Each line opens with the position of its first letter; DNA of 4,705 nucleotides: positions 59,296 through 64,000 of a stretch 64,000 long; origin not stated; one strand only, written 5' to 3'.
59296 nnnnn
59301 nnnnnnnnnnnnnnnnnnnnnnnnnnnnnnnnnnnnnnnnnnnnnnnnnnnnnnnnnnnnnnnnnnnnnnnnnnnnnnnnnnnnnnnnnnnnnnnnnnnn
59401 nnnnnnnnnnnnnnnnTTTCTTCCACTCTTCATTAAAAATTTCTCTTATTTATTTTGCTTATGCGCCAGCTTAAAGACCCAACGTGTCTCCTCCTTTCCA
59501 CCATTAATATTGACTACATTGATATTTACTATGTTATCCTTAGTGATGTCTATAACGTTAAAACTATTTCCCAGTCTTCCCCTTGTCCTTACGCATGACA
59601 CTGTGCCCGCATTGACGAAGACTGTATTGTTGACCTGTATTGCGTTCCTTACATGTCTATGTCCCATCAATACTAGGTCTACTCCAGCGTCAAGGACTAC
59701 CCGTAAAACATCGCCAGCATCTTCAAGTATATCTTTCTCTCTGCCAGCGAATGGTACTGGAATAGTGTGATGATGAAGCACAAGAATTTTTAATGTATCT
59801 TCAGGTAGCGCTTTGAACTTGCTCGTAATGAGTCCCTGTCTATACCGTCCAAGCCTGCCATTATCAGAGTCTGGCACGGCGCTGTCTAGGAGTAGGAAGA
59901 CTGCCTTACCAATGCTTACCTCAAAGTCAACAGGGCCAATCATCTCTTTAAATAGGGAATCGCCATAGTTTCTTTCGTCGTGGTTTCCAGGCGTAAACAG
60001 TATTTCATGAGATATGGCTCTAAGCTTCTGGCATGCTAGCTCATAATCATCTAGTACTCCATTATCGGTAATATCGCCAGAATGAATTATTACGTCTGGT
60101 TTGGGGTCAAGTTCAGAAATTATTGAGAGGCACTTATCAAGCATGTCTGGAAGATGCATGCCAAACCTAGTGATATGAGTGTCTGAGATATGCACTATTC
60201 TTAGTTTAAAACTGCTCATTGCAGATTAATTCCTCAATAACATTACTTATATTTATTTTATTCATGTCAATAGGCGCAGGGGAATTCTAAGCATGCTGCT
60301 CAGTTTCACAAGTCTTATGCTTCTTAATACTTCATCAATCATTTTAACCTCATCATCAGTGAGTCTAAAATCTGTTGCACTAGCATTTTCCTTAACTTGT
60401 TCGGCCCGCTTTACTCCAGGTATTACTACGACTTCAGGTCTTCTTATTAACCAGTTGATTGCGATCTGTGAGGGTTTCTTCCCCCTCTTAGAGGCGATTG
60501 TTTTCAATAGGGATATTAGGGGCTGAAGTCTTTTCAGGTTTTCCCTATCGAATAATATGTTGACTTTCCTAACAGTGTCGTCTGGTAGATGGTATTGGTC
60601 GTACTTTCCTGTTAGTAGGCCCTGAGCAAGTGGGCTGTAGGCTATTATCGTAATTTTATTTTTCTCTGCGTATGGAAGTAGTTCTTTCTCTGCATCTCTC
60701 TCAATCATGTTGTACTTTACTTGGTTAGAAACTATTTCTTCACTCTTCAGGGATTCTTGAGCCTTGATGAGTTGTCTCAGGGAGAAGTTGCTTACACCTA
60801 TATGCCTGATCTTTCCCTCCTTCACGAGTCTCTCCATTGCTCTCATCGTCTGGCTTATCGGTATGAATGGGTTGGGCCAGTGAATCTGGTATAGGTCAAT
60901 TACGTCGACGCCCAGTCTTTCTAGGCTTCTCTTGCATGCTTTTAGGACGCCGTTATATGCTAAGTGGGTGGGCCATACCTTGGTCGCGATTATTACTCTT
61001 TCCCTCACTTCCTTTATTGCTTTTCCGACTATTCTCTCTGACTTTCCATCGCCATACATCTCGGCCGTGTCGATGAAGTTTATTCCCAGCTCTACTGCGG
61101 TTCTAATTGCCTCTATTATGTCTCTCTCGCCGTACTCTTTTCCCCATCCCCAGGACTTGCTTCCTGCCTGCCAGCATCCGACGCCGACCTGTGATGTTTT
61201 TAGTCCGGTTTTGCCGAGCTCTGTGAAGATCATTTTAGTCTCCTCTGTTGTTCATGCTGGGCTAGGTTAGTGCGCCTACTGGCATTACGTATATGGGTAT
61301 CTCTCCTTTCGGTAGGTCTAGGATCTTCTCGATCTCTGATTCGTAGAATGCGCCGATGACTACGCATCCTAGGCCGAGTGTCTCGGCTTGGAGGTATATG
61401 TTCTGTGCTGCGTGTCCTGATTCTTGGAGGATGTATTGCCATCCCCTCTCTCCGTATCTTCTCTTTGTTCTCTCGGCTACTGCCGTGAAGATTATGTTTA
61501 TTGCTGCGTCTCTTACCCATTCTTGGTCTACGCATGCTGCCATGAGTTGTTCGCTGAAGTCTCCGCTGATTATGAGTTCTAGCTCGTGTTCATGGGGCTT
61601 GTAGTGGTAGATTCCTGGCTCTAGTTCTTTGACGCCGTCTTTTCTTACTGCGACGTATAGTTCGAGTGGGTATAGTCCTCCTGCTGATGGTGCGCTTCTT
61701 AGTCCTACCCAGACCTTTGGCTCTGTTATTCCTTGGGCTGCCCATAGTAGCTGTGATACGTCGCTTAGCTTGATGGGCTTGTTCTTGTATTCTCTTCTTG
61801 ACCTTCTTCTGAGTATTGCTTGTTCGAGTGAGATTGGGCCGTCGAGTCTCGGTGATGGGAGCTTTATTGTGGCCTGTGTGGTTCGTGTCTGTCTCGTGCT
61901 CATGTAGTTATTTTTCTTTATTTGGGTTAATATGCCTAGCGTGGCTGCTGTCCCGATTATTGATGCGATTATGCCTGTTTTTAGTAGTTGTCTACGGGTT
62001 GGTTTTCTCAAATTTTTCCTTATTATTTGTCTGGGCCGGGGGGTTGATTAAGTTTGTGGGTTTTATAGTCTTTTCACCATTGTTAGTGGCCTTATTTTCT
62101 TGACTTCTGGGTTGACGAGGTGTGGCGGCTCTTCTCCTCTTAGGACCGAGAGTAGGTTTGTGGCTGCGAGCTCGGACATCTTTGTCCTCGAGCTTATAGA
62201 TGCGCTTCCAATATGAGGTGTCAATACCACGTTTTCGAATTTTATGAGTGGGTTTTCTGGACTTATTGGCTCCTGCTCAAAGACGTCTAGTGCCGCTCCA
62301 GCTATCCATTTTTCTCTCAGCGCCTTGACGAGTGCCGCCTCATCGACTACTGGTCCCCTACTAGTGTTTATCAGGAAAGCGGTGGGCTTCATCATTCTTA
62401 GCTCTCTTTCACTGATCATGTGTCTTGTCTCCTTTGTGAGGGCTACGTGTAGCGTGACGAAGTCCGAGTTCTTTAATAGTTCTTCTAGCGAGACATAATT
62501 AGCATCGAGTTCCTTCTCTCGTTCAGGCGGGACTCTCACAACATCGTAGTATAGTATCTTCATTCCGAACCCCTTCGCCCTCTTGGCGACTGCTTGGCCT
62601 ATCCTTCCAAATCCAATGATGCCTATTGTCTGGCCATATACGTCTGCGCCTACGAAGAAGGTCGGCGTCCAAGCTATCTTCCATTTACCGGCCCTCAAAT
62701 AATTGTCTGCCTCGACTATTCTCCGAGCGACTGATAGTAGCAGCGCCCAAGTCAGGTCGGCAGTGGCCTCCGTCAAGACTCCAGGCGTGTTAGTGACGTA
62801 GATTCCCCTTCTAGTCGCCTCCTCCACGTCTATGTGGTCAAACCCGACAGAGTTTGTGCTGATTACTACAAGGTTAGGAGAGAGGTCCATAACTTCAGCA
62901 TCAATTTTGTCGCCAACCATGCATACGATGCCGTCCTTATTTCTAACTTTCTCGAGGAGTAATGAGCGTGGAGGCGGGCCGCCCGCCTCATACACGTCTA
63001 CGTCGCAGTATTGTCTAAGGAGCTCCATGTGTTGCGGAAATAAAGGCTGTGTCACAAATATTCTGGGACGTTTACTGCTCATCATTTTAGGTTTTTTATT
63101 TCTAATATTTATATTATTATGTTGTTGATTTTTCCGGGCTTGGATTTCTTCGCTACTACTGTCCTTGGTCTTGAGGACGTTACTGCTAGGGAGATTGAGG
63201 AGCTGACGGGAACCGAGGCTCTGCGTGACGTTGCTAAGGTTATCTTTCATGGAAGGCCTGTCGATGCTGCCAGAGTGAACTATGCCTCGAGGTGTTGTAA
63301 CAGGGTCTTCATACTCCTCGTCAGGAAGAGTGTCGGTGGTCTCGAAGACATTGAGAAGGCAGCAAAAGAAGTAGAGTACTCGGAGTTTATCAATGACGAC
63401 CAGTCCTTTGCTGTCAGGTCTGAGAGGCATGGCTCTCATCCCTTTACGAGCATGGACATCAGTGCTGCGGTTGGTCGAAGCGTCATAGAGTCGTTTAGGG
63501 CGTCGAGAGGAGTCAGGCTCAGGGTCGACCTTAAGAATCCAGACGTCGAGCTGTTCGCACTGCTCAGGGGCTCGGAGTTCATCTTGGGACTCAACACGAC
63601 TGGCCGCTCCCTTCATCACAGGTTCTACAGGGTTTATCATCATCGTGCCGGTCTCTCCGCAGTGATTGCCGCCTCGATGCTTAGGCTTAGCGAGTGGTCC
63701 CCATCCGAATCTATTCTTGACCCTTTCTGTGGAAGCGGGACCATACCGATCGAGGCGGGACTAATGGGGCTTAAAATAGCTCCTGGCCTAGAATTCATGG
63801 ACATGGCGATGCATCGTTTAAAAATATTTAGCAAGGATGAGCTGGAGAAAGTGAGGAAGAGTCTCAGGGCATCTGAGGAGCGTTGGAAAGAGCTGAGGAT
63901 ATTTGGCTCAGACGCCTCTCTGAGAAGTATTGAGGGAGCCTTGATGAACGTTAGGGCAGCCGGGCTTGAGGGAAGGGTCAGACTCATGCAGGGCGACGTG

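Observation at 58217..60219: Clp1-type polynucleotide 5'-kinase cotranscribed with a calcineurin-like metallophosphoesterase: candidate RNA end-healing module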

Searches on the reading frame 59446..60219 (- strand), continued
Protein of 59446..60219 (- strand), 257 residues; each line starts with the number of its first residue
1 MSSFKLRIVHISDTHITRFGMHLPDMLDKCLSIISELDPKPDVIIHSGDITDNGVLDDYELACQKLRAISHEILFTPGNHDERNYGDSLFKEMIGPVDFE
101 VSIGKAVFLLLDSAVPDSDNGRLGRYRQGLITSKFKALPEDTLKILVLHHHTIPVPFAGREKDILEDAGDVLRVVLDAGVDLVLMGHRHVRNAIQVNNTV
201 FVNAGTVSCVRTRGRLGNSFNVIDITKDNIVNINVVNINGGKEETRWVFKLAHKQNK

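Call 72: search_protein_families(library=padloc, proteins=[window:59446-60219:-], max_evalue=0.01)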
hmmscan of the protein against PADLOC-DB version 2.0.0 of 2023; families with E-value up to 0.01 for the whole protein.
window:59446-60219:- (257 aa): 3 families
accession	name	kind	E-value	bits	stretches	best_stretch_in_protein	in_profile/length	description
PDLC04908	PDC-S10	-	6e-12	43.3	1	4-226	8-217/223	-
PDLC00736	Effector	-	7.4e-07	26.4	1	5-86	2-91/561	Endonuclease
PDLC05051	PDC-S60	-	1.9e-05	21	1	6-81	1-88/1027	-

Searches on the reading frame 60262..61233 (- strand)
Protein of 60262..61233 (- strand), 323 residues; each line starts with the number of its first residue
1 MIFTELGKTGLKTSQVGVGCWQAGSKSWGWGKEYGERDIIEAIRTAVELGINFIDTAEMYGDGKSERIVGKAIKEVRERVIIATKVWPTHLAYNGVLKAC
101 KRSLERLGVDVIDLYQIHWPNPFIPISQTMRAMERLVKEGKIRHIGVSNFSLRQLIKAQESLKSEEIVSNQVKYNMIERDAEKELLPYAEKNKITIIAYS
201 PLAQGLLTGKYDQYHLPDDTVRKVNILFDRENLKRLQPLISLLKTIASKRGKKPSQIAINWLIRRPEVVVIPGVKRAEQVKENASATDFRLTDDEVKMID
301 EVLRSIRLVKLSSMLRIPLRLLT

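Call 3: search_protein_families(library=pfam, proteins=[window:60262-61233:-], max_evalue=0.01)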
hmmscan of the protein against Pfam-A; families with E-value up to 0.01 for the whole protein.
window:60262-61233:- (323 aa): 1 family
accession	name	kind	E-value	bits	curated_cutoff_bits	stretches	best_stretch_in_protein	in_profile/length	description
PF00248.27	Aldo_ket_red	-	3.9e-84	282.6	24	1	16-303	2-290/291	Aldo/keto reductase family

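Call 4: search_protein_families(library=ncbifam, proteins=[window:60262-61233:-], max_evalue=0.01)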
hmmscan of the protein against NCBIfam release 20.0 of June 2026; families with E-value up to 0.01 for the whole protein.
window:60262-61233:- (323 aa): 7 families
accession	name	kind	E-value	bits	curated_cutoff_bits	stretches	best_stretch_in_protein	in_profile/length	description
NF049922.1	MethglyxlRedYdjG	equivalog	7.4e-57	192.8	550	1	4-304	4-322/326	NADH-dependent methylglyoxal reductase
NF008377.0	PRK11172.1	equivalog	4.4e-38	131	327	2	37-205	16-184/267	2,5-didehydrogluconate reductase DkgB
NF008598.0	PRK11565.1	equivalog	3.8e-34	118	425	2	12-213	14-199/275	2,5-didehydrogluconate reductase DkgA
TIGR01293.1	Kv_beta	subfamily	5.4e-34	117.7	365.4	1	1-299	1-315/319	voltage-dependent potassium channel subunit beta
NF007695.0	PRK10376.1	subfamily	2.3e-32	112.3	280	2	13-202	17-215/290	oxidoreductase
NF007388.0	PRK09912.1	subfamily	4.5e-32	111.3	448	1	3-303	15-332/346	L-glyceraldehyde 3-phosphate reductase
NF007912.0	PRK10625.1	equivalog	3.5e-29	102.3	415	1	27-304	20-339/346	NADP(H)-dependent aldo-keto reductase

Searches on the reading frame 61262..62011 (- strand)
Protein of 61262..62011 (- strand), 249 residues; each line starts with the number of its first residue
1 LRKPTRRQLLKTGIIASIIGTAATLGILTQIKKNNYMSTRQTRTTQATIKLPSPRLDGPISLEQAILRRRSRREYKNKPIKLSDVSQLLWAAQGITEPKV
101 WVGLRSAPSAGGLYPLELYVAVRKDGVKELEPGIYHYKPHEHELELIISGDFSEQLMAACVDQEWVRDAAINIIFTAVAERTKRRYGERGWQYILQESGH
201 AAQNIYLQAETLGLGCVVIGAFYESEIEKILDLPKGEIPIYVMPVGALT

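Call 3: search_protein_families(library=pfam, proteins=[window:61262-62011:-], max_evalue=0.01)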
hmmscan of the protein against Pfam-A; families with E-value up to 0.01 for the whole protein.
window:61262-62011:- (249 aa): 2 families
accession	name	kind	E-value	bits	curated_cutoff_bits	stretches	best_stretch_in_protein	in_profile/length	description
PF00881.29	Nitroreductase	-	2.4e-35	122.6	23.5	1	66-246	1-166/167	Nitroreductase family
PF14512.11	TM1586_NiRdase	-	0.0045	17.1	27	0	62-90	2-30/215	Putative TM nitroreductase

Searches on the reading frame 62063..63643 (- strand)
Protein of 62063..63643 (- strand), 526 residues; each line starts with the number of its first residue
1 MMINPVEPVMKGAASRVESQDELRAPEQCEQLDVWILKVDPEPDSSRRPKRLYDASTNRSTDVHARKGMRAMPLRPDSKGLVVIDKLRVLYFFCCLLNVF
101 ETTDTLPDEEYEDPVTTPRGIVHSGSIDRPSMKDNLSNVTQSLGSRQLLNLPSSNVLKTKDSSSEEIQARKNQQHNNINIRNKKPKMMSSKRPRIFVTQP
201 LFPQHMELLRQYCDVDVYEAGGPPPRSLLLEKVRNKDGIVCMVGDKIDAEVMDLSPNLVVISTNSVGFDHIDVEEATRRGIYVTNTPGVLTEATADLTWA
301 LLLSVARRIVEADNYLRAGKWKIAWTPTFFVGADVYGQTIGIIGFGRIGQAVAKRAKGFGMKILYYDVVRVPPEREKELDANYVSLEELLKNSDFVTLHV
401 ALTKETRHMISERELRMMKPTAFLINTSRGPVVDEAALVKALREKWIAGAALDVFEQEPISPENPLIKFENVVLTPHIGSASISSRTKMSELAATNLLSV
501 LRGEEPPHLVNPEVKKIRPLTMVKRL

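Call 35: search_protein_families(library=pfam, proteins=[window:62063-63643:-], max_evalue=0.001)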
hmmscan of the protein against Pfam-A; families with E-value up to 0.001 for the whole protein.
window:62063-63643:- (526 aa): 3 families
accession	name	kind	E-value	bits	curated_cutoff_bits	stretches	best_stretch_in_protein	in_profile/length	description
PF02826.25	2-Hacid_dh_C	-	1.5e-71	239.9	25.1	1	300-479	2-178/178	D-isomer specific 2-hydroxyacid dehydrogenase, NAD binding domain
PF00389.36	2-Hacid_dh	-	1.3e-31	109.5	24.6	1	195-511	1-134/134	D-isomer specific 2-hydroxyacid dehydrogenase, catalytic domain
PF03446.21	NAD_binding_2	-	1.7e-05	25.3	21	1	339-445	1-110/161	NAD binding domain of 6-phosphogluconate dehydrogenase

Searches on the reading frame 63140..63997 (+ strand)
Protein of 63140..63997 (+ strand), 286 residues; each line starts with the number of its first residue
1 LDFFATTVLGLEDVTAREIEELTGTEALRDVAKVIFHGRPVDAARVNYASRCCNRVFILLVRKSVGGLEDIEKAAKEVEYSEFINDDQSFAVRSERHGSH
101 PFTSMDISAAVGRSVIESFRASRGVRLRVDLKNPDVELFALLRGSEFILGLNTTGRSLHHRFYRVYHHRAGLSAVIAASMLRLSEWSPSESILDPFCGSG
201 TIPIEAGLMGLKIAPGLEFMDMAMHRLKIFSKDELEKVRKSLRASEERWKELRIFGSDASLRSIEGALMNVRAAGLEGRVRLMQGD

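Call 74: search_protein_families(library=pfam, proteins=[window:63140-63997:+], max_evalue=0.001)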
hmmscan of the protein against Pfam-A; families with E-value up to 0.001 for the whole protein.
window:63140-63997:+ (286 aa): 3 families
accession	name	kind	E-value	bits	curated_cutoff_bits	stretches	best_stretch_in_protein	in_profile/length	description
PF01170.24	UPF0020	-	4.6e-28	98.7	22.3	1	161-286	1-111/197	RMKL-like, methyltransferase domain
PF02926.22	THUMP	-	2.8e-17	63.3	20.6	1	68-151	4-83/84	THUMP domain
PF22020.1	RlmL_1st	-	5.5e-12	45.9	27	1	2-57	1-55/55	RlmL ferredoxin-like domain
